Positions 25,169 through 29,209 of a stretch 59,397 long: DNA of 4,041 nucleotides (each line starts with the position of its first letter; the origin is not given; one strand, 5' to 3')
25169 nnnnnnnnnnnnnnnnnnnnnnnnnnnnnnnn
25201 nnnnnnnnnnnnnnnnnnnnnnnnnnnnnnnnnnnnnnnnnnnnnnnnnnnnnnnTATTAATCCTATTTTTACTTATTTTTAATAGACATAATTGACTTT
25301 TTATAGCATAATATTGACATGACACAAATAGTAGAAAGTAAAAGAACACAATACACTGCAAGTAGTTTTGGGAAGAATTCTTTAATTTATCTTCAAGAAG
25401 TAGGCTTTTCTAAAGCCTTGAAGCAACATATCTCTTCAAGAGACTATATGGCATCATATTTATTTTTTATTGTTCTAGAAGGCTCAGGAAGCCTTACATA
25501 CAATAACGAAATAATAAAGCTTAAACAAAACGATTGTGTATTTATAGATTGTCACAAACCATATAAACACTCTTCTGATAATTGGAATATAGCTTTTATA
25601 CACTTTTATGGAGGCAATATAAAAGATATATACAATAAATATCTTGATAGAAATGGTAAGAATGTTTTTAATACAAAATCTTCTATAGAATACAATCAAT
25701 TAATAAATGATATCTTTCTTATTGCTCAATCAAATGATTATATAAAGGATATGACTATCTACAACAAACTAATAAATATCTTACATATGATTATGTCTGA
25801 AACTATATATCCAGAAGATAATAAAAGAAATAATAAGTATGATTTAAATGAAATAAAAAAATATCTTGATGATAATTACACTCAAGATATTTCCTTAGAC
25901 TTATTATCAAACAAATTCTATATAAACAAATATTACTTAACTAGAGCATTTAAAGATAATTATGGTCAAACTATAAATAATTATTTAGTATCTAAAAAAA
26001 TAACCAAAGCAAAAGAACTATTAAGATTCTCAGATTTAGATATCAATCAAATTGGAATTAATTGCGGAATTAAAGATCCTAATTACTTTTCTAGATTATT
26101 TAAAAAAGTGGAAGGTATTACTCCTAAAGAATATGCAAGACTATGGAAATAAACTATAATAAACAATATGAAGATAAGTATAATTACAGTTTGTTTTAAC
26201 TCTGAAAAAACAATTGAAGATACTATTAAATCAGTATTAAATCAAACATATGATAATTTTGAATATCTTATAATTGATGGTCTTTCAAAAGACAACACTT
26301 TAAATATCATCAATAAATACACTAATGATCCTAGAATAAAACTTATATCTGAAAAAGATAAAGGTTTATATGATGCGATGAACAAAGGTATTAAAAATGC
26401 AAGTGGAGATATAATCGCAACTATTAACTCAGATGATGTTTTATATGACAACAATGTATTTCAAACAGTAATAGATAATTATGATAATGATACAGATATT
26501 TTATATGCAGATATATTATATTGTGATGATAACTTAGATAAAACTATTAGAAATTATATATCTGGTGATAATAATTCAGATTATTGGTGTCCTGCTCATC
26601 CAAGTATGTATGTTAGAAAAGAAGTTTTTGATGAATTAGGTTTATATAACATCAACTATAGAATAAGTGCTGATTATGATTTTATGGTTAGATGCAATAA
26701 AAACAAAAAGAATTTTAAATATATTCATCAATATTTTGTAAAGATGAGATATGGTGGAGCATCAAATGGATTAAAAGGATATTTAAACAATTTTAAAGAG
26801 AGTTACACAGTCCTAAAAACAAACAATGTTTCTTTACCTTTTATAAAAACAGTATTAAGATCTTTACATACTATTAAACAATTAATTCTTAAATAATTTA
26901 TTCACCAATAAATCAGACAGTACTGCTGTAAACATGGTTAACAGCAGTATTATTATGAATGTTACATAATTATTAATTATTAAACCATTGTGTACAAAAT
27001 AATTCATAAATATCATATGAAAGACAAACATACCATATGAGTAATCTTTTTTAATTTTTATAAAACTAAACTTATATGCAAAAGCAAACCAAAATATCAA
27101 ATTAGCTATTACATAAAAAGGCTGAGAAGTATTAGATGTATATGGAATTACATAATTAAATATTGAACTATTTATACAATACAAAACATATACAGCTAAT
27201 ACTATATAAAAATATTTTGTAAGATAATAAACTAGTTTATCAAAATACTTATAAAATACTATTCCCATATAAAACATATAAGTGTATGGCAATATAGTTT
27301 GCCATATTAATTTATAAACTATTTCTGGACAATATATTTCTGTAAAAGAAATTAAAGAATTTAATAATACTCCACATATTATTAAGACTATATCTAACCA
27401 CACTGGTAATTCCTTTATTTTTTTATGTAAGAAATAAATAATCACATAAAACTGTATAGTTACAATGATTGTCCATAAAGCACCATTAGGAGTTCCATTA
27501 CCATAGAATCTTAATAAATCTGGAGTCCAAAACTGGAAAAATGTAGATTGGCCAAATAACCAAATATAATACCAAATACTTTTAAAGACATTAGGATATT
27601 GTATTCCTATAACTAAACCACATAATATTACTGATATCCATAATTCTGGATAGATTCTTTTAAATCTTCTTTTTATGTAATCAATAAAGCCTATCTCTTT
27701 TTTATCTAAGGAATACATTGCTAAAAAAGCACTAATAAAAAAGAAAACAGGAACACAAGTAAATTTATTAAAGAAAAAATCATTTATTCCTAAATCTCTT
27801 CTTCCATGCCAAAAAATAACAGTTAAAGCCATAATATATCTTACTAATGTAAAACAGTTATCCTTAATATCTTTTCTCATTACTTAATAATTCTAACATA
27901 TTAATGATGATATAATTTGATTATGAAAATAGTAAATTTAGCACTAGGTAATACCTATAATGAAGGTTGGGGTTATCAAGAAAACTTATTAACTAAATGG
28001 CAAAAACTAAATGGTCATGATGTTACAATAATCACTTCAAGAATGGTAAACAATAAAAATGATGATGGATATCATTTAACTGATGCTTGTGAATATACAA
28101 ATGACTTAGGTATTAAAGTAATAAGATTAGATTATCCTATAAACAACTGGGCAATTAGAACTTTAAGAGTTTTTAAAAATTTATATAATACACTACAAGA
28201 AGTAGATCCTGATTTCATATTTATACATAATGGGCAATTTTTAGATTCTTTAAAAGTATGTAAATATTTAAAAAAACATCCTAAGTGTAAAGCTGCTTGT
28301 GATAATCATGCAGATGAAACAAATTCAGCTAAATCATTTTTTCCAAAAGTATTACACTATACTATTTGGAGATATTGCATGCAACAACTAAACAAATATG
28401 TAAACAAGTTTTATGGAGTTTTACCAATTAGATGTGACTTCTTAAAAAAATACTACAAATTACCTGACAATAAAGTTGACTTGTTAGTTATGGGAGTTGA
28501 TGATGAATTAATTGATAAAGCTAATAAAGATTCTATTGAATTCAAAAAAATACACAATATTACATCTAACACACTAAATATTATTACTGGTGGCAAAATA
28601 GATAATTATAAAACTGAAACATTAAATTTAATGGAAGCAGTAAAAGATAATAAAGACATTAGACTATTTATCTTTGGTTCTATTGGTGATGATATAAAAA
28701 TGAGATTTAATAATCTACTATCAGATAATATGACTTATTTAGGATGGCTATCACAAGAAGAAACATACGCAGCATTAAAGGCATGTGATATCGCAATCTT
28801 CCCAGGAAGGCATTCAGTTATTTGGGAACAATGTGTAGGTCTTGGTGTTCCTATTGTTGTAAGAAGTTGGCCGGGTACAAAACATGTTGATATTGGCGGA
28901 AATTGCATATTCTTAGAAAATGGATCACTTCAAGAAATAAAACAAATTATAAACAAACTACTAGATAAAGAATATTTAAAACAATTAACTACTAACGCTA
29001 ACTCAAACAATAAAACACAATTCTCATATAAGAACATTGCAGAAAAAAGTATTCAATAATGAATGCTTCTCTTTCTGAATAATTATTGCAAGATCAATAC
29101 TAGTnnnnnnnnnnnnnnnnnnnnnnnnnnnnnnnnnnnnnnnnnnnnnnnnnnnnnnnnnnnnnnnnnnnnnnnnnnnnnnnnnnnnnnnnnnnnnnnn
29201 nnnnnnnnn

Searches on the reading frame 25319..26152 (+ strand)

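Call 85: search_protein_families(library=pfam, proteins=[window:25319-26152:+], max_evalue=0.05)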
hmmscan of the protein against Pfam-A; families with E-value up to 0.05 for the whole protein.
window:25319-26152:+ (277 aa): 4 families
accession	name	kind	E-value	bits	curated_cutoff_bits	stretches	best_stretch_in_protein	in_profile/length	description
PF12833.13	HTH_18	-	4.9e-17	62.4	33.6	1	196-274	1-79/80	Helix-turn-helix domain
PF00165.29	HTH_AraC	-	5.7e-17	61.8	26.6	2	239-272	8-40/42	Bacterial regulatory helix-turn-helix proteins, AraC family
PF07883.17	Cupin_2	-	0.00016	21.8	27.2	1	49-85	21-57/70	Cupin domain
PF02311.25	AraC_binding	-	0.0014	18.8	21.1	1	35-136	12-116/135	AraC-like ligand binding domain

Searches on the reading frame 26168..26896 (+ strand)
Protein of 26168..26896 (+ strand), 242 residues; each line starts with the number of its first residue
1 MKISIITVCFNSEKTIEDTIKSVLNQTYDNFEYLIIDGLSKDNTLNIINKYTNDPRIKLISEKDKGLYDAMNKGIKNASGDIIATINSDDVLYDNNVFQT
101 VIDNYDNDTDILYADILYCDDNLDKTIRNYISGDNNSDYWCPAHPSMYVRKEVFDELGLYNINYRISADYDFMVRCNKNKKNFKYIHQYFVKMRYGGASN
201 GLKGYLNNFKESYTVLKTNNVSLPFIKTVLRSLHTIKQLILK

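Call 85: search_protein_families(library=pfam, proteins=[window:26168-26896:+], max_evalue=0.05)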
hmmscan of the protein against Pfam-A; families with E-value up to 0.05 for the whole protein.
window:26168-26896:+ (242 aa): 4 families
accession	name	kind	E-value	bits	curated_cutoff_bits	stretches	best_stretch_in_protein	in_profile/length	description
PF00535.33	Glycos_transf_2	-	1.5e-28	100.3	23.3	1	4-132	1-131/168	Glycosyl transferase family 2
PF10111.15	Glyco_tranf_2_2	-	1.1e-07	32.1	27.3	1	5-92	2-94/276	Glycosyltransferase like family 2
PF13641.12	Glyco_tranf_2_3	-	6.2e-07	30.1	27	1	3-101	3-107/230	Glycosyltransferase like family 2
PF13632.12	Glyco_trans_2_3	-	0.0042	17.4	27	1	128-192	58-122/198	Glycosyl transferase family group 2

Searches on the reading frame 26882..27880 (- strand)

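Call 85: search_protein_families(library=pfam, proteins=[window:26882-27880:-], max_evalue=0.05)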
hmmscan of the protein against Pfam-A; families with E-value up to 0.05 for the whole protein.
window:26882-27880:- (332 aa): 1 family
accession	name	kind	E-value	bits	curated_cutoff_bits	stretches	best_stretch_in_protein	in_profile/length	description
PF01757.29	Acyl_transf_3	-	6.9e-21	75.1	31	1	10-321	4-323/326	Acyltransferase domain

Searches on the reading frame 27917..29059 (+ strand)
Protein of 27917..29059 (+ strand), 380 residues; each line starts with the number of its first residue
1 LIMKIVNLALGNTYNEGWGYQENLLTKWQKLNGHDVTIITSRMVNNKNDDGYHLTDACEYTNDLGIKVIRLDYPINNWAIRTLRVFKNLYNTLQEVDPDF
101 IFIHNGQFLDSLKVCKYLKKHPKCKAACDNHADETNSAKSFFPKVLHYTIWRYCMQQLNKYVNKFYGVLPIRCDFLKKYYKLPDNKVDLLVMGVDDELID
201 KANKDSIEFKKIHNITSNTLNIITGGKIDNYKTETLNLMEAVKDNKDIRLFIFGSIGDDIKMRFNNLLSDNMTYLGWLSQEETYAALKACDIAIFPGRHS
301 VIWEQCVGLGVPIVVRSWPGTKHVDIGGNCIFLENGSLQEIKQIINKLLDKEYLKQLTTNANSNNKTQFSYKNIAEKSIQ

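Call 85: search_protein_families(library=pfam, proteins=[window:27917-29059:+], max_evalue=0.05)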
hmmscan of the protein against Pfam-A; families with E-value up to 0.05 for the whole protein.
window:27917-29059:+ (380 aa): 4 families
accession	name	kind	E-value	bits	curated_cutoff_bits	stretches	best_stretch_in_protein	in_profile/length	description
PF13692.12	Glyco_trans_1_4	-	2.7e-06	28.1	27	1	239-350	24-141/142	Glycosyl transferases group 1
PF13439.12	Glyco_transf_4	-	5.4e-06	27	28.5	1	25-197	12-169/170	Glycosyltransferase Family 4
PF00534.26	Glycos_transf_1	-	8e-06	25.9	26.4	1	209-361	5-169/172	Glycosyl transferases group 1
PF13524.12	Glyco_trans_1_2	-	0.0004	20.8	25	1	237-377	4-141/144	Glycosyl transferase-like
